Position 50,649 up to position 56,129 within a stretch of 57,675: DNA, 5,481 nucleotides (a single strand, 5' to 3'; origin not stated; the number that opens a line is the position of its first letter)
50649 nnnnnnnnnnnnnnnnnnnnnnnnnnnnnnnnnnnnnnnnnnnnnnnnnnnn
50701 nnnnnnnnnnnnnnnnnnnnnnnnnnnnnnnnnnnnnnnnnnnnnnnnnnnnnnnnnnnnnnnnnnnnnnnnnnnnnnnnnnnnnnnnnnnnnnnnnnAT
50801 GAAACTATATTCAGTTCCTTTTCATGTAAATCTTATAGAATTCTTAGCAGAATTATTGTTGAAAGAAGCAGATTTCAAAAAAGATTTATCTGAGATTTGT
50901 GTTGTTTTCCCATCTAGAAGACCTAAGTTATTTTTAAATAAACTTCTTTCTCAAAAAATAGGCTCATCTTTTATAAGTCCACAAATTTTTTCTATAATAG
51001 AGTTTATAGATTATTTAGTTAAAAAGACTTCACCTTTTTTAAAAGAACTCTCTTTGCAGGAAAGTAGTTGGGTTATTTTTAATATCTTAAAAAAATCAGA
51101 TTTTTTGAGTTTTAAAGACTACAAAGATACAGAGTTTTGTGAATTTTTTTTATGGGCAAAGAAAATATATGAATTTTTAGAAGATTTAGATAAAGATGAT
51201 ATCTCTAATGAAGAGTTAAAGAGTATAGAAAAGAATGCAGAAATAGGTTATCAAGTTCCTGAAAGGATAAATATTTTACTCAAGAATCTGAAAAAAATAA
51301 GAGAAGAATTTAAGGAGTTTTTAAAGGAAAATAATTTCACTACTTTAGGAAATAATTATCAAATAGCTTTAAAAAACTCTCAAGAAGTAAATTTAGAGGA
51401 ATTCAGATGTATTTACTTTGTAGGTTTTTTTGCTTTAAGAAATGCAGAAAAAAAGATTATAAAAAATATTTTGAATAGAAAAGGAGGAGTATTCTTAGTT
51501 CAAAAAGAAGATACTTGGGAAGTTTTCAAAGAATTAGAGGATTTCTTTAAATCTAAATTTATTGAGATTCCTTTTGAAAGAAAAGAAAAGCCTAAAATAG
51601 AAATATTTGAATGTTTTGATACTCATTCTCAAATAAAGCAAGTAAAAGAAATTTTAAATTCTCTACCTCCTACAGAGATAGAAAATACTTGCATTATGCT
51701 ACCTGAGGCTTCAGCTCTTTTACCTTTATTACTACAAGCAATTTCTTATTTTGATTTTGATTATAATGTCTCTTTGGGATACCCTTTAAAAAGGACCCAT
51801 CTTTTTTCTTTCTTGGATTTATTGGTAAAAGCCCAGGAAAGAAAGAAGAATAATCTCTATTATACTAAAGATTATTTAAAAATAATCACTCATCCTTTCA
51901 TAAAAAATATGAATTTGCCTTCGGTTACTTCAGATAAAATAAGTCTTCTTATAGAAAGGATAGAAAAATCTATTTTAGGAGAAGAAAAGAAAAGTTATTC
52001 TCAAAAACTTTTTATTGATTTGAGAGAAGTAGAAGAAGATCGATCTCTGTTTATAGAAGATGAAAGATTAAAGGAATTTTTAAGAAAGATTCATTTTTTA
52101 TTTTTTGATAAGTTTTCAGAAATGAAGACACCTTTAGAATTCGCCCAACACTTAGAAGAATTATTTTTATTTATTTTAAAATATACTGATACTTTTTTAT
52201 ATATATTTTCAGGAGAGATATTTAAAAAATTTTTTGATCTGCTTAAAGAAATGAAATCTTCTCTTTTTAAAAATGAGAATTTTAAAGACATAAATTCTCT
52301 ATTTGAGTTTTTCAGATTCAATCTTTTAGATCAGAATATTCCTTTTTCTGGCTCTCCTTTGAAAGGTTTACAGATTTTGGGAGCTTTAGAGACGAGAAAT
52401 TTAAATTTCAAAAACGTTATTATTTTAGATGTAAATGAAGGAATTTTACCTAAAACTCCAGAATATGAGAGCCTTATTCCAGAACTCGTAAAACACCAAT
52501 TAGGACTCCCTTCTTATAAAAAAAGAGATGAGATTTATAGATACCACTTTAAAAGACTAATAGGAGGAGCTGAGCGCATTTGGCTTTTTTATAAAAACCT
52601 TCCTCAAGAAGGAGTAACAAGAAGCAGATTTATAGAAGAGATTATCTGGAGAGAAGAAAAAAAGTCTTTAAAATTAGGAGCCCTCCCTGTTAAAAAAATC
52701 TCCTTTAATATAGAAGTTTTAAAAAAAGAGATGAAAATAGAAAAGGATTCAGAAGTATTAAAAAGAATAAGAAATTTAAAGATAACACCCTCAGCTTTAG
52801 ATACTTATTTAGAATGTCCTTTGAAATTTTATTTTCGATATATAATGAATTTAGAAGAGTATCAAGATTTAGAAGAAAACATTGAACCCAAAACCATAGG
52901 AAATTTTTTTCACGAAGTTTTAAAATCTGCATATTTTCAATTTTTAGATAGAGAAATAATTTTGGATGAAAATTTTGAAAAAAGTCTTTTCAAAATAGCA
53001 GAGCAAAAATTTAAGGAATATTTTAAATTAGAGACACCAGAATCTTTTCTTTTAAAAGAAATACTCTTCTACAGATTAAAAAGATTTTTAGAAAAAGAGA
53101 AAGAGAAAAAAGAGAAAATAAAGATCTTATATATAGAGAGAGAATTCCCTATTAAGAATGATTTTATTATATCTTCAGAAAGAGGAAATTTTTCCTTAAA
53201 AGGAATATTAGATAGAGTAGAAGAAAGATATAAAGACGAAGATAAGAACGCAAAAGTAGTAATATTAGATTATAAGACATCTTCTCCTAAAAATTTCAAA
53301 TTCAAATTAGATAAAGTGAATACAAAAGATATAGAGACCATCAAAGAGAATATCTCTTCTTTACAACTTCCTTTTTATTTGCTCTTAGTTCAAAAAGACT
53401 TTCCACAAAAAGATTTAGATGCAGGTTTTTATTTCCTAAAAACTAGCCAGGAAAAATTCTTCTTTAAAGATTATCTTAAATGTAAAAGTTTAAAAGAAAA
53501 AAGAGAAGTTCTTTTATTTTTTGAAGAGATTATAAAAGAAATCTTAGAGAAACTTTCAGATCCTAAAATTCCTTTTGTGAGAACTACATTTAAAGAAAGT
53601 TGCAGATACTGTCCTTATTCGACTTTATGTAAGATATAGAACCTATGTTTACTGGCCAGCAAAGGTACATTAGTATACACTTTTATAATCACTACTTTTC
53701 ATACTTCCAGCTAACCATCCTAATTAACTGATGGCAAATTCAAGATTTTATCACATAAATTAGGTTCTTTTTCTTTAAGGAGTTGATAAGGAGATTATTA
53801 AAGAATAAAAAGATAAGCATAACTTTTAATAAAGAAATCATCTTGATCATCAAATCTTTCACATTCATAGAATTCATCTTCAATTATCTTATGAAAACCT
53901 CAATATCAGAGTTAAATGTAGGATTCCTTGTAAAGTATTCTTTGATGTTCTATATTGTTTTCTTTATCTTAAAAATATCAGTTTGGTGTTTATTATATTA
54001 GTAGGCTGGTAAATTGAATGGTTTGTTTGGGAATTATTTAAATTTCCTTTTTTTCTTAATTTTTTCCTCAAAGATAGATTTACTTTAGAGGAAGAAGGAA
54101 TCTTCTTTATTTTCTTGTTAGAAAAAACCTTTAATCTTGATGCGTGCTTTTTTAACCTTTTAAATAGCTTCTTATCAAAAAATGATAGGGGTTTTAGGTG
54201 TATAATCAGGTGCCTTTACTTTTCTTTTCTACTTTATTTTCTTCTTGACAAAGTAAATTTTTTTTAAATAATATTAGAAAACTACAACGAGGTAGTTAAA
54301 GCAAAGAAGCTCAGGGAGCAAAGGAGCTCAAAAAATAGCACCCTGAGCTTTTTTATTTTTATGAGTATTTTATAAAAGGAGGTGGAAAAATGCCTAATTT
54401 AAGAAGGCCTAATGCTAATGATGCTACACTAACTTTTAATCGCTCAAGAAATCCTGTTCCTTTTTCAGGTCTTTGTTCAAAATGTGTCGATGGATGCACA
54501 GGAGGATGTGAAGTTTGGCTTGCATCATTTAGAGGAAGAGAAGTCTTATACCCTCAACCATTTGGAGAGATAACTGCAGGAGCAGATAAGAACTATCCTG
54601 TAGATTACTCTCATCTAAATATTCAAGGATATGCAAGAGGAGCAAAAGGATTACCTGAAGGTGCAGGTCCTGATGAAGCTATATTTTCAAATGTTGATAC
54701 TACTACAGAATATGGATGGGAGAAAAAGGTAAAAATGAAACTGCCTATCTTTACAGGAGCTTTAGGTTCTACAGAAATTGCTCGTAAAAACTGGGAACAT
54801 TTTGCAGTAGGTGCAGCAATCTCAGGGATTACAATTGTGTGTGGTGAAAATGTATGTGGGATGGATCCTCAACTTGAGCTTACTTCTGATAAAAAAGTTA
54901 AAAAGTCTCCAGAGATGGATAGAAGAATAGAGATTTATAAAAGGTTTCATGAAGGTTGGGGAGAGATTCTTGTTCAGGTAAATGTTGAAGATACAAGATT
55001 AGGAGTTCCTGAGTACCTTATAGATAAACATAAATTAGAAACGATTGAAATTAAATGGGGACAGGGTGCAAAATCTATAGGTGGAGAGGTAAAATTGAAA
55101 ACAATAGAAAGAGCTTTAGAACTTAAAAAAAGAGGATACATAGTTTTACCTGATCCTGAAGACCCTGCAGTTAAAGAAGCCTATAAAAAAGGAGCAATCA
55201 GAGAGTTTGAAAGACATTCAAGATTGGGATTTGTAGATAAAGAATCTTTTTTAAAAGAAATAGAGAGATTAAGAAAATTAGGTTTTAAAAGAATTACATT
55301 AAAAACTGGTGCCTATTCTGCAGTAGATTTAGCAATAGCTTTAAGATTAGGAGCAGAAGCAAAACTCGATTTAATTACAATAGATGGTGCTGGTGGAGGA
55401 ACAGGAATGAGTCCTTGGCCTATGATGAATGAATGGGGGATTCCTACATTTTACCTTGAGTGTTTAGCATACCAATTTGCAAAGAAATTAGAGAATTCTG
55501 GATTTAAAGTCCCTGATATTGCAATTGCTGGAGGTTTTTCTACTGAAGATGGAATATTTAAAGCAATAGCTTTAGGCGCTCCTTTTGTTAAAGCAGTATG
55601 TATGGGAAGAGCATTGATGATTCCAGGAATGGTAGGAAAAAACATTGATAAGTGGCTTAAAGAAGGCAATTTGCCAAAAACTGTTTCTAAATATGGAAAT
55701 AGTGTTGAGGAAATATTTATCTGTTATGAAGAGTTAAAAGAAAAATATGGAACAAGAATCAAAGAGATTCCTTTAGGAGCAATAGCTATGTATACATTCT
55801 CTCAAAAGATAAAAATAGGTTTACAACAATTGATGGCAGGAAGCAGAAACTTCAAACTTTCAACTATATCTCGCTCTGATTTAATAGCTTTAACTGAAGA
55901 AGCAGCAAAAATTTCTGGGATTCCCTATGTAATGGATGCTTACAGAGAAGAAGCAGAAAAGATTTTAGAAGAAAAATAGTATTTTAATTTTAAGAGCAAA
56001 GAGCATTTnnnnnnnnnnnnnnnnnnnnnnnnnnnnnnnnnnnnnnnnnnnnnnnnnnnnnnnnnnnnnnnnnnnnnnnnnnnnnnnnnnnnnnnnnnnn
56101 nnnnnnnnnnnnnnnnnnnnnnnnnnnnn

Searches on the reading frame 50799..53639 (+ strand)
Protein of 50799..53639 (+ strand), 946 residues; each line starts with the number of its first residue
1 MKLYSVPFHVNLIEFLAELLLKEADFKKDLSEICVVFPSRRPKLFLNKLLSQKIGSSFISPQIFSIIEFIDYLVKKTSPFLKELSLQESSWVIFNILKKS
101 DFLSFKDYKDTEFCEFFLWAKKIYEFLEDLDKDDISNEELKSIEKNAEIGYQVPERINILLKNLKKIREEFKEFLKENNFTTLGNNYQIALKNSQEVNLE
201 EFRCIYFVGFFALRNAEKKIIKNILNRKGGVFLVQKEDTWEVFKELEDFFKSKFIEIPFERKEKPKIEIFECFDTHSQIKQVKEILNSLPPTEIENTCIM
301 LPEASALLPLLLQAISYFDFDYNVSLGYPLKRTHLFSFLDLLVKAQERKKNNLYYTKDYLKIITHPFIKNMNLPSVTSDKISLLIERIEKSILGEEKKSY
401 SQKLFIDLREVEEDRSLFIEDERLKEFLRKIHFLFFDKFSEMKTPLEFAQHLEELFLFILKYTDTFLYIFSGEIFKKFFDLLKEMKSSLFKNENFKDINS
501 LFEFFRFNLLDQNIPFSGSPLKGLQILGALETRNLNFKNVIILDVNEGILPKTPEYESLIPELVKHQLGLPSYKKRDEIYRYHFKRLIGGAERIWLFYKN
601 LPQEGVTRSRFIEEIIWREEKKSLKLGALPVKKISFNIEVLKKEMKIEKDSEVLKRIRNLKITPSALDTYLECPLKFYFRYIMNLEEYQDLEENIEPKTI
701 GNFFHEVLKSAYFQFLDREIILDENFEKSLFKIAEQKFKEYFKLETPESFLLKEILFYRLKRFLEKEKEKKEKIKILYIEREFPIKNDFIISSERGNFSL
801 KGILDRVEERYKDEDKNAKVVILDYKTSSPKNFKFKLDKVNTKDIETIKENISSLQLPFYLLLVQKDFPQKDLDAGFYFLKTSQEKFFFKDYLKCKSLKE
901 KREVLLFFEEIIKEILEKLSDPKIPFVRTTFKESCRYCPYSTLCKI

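Call 48: search_protein_families(library=pfam, proteins=[window:50799-53639:+], max_evalue=0.00001)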
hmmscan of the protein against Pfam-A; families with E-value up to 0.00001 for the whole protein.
window:50799-53639:+ (946 aa): 1 family
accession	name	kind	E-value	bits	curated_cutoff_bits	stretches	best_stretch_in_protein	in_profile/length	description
PF12705.13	PDDEXK_1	-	1.4e-34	120.6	22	1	662-945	2-247/247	PD-(D/E)XK nuclease superfamily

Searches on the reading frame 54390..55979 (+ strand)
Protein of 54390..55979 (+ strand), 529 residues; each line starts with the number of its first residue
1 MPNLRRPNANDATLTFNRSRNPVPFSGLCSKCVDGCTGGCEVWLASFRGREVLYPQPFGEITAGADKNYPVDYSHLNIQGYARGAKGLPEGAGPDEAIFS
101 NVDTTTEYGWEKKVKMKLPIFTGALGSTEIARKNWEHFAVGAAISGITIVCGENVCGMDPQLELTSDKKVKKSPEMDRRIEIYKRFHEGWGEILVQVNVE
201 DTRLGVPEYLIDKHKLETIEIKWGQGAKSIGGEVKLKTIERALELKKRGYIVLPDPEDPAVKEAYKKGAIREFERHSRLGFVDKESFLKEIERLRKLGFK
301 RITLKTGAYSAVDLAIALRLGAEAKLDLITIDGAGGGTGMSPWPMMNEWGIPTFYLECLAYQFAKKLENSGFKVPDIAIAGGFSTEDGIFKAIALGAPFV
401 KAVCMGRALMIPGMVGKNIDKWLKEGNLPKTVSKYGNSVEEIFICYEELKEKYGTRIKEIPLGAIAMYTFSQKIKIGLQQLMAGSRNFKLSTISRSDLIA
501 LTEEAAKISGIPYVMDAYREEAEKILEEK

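Call 48: search_protein_families(library=pfam, proteins=[window:54390-55979:+], max_evalue=0.00001)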
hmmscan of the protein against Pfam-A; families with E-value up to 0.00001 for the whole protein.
window:54390-55979:+ (529 aa): 1 family
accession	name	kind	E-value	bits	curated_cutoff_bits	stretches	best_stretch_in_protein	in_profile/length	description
PF01645.23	Glu_synthase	-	8.3e-21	75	20.4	1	281-411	185-309/369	Conserved region in glutamate synthase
